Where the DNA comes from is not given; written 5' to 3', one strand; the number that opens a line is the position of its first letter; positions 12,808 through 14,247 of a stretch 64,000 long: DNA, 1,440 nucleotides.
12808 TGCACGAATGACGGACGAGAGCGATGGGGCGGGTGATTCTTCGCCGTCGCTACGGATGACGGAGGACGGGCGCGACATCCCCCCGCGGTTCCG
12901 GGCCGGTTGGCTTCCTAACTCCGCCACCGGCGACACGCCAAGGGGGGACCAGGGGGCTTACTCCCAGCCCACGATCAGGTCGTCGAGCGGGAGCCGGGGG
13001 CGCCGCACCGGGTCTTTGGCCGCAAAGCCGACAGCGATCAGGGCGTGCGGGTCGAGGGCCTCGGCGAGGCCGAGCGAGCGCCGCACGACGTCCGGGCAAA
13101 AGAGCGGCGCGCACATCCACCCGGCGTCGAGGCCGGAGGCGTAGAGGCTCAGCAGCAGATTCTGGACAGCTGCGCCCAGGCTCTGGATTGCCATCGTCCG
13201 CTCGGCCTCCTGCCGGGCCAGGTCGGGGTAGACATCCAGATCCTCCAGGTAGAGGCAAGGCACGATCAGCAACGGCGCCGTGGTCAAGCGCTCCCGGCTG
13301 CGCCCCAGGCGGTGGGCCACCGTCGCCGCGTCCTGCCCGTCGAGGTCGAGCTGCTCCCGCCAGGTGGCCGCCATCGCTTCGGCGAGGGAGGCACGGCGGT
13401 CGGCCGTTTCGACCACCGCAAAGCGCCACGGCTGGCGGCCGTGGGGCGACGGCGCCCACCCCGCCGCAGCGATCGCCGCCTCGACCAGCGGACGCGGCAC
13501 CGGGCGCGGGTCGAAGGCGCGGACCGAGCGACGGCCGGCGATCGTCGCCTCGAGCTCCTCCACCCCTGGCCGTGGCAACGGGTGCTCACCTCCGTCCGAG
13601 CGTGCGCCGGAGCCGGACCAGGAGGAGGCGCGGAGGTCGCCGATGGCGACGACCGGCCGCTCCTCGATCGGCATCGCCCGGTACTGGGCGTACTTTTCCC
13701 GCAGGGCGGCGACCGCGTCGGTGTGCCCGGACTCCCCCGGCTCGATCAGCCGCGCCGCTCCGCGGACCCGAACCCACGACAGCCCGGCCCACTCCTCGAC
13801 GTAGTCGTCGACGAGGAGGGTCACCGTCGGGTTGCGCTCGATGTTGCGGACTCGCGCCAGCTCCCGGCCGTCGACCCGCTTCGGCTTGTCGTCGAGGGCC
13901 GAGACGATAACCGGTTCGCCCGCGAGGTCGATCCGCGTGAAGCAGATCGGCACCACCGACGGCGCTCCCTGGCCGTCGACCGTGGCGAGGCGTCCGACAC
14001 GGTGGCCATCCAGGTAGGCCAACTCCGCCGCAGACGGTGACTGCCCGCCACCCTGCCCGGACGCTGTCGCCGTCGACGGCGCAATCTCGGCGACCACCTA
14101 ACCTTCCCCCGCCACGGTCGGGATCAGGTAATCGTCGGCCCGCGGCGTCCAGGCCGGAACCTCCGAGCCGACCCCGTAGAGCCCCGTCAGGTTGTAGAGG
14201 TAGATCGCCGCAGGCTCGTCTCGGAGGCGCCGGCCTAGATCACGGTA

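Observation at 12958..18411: FMN riboswitch controlling an ATPase-less Opp/Dpp-type ABC importer plus a flavoenzyme fusion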

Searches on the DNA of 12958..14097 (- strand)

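Call 20: search_rna_families(sources=[L002, L003, L004, L005, L006, L007, L008, L009], threshold=gathering)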
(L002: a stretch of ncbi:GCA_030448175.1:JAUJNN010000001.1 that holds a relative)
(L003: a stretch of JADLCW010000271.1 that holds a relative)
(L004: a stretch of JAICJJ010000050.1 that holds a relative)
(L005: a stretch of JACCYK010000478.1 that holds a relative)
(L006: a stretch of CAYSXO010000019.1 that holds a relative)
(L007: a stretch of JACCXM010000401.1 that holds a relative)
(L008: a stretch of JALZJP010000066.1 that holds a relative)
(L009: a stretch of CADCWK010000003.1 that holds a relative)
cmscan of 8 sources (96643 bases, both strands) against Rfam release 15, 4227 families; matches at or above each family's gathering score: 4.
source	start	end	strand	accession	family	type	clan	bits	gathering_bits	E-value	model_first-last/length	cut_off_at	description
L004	48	197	+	RF00050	FMN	Cis-reg; riboswitch;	-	91.6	66.2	1.7e-19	1-138/138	no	FMN riboswitch aptamer (RFN element)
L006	4199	4349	+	RF00050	FMN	Cis-reg; riboswitch;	-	84.6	66.2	1.3e-17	1-138/138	no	FMN riboswitch aptamer (RFN element)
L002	6090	6238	+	RF00050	FMN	Cis-reg; riboswitch;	-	83.8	66.2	2.1e-17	1-138/138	no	FMN riboswitch aptamer (RFN element)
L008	7498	7648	+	RF00050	FMN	Cis-reg; riboswitch;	-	83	66.2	3.6e-17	1-138/138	no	FMN riboswitch aptamer (RFN element)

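Call 35: search_rna_families(sources=[L018, L019, L020, L021, L005], threshold=gathering)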
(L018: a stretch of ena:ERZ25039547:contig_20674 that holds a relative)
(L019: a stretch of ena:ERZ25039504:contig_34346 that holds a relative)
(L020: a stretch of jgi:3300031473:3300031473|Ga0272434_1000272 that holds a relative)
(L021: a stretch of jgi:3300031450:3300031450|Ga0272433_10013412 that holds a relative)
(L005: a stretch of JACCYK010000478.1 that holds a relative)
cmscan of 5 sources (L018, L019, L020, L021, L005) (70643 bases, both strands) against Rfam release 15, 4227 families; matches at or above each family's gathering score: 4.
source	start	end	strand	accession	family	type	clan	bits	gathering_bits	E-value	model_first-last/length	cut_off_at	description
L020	5883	6032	+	RF00050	FMN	Cis-reg; riboswitch;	-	86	66.2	4e-18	1-138/138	no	FMN riboswitch aptamer (RFN element)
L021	57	206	+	RF00050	FMN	Cis-reg; riboswitch;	-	86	66.2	4e-18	1-138/138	no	FMN riboswitch aptamer (RFN element)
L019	6086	6236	+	RF00050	FMN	Cis-reg; riboswitch;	-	82.3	66.2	4.1e-17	1-138/138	no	FMN riboswitch aptamer (RFN element)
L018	6188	6338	+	RF00050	FMN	Cis-reg; riboswitch;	-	80.8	66.2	1.1e-16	1-138/138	no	FMN riboswitch aptamer (RFN element)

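Call 48: search_rna_families(source=L102, threshold=gathering)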
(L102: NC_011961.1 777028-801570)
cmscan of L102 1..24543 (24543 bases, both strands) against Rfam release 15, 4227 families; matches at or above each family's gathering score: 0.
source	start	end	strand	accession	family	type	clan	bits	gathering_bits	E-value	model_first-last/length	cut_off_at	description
